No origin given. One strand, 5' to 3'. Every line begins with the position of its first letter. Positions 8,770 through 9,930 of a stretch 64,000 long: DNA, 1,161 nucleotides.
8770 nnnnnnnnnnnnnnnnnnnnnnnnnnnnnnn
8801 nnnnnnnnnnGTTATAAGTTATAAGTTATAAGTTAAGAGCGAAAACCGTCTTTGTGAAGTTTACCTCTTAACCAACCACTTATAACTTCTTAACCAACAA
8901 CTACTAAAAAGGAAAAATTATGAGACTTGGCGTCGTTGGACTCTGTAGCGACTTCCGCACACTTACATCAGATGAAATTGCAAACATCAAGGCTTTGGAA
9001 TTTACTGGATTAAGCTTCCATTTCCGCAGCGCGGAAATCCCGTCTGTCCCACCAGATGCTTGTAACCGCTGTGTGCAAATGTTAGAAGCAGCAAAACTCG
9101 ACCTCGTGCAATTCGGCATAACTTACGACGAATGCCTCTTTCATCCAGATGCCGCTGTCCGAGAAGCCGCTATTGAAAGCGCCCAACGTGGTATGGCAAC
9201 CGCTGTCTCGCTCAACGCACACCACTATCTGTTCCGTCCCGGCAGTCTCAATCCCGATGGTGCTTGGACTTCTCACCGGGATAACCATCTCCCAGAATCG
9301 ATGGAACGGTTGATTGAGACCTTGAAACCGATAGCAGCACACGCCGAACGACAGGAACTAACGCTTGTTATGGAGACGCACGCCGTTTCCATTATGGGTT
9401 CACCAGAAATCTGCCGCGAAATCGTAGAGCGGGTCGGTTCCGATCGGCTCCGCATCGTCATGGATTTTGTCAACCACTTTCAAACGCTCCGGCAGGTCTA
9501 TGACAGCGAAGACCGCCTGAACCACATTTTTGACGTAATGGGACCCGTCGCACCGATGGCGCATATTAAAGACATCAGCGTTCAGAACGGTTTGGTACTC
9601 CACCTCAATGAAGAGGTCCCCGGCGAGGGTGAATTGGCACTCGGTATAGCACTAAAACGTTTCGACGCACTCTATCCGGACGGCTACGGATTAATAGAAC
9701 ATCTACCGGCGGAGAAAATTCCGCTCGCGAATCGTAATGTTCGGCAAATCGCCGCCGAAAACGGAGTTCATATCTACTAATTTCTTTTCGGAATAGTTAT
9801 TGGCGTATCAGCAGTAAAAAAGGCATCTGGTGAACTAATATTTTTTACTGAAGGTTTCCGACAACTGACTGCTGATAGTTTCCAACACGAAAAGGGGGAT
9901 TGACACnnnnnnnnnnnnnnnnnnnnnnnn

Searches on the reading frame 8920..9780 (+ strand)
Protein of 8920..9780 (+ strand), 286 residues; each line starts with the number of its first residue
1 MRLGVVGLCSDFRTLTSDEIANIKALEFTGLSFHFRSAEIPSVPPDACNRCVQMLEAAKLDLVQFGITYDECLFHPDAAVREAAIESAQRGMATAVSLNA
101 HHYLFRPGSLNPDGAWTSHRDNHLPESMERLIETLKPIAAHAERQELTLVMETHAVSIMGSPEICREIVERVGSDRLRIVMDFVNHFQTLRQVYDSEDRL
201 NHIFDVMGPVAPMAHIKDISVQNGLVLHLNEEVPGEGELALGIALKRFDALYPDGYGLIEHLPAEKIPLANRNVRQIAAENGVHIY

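Call 49: search_protein_families(library=pfam, proteins=[window:8920-9780:+], max_evalue=0.00001)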
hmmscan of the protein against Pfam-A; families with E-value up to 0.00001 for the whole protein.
window:8920-9780:+ (286 aa): 1 family
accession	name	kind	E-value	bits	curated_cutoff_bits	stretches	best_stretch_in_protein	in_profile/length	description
PF01261.30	AP_endonuc_2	-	9e-23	81.7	31.1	1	21-249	2-217/249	Xylose isomerase-like TIM barrel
